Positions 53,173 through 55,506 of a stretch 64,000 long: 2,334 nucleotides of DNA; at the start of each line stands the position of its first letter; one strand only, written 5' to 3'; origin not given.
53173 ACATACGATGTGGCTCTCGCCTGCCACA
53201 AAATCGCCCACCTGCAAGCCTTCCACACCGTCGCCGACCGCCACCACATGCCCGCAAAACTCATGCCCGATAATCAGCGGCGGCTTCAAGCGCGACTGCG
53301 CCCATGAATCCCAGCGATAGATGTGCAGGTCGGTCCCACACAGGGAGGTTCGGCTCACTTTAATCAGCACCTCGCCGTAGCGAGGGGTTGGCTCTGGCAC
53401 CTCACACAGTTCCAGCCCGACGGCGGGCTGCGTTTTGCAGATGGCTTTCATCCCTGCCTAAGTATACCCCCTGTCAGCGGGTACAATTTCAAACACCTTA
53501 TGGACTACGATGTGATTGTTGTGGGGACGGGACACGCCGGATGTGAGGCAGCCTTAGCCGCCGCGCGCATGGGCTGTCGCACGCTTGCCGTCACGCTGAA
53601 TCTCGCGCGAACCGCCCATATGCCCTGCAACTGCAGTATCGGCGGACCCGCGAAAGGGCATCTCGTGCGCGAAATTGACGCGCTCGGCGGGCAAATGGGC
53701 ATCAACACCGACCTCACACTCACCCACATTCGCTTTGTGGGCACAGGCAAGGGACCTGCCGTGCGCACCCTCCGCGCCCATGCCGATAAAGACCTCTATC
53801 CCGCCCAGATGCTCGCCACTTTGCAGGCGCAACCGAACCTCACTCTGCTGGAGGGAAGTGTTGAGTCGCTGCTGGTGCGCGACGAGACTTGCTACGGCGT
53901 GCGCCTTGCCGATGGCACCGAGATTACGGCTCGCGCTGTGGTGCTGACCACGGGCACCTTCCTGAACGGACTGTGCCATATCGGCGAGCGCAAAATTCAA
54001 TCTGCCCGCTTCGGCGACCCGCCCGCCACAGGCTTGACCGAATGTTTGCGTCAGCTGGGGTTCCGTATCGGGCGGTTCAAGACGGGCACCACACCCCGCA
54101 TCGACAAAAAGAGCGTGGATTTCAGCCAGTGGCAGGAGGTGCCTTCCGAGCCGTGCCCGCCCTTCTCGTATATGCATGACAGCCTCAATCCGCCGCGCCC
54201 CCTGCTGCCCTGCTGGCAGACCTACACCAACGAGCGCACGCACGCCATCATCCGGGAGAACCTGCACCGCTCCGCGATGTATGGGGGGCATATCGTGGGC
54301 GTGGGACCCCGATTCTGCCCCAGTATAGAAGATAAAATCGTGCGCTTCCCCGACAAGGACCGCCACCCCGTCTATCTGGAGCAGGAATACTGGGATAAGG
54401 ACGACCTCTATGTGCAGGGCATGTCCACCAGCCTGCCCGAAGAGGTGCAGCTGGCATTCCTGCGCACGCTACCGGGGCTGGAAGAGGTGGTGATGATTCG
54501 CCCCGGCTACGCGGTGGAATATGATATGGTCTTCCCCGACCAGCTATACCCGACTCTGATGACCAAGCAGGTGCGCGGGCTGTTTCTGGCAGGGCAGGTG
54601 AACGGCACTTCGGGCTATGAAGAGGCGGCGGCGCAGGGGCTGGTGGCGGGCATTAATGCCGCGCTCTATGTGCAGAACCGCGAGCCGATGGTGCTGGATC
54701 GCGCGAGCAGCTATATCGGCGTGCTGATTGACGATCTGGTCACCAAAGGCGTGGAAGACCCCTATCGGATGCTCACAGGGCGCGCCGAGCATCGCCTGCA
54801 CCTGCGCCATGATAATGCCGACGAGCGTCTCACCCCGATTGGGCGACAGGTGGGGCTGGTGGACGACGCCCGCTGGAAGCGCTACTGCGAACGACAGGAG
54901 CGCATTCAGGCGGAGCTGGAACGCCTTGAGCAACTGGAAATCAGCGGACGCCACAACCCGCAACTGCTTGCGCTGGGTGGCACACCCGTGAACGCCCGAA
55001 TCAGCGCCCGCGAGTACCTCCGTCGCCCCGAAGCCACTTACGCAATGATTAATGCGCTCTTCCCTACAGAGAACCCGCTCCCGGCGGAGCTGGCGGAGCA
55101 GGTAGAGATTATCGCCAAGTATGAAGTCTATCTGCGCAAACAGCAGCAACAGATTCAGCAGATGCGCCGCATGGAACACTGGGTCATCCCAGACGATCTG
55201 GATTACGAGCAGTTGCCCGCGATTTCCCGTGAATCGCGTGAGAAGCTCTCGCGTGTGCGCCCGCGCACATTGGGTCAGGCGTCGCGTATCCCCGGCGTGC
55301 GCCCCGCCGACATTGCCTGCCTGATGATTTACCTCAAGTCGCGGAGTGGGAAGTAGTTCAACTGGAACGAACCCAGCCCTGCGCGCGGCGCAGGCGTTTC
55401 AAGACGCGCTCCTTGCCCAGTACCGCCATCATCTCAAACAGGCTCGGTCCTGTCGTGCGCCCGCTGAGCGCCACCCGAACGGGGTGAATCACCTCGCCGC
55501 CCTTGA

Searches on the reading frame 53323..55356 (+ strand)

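Call 87: search_protein_families(library=pfam, proteins=[window:53323-55356:+], max_evalue=0.00001)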
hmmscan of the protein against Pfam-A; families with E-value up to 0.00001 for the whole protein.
window:53323-55356:+ (677 aa): 4 families
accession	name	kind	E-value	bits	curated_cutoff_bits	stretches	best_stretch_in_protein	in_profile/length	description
PF01134.28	GIDA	-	1.2e-151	505.7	22.1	1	63-454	1-391/391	Glucose inhibited division protein A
PF13932.14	SAM_GIDA_C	-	2.1e-25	88.7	27.1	1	612-668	1-57/57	tRNA modifying enzyme MnmG/GidA C-terminal helical bundle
PF21680.2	GIDA_C_1st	-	1.7e-22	80.4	24.7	1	515-608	1-96/96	tRNA modifying enzyme MnmG/GidA C-terminal helical domain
PF00890.30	FAD_binding_2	-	6.7e-07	29.3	20.4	0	63-91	1-29/414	FAD binding domain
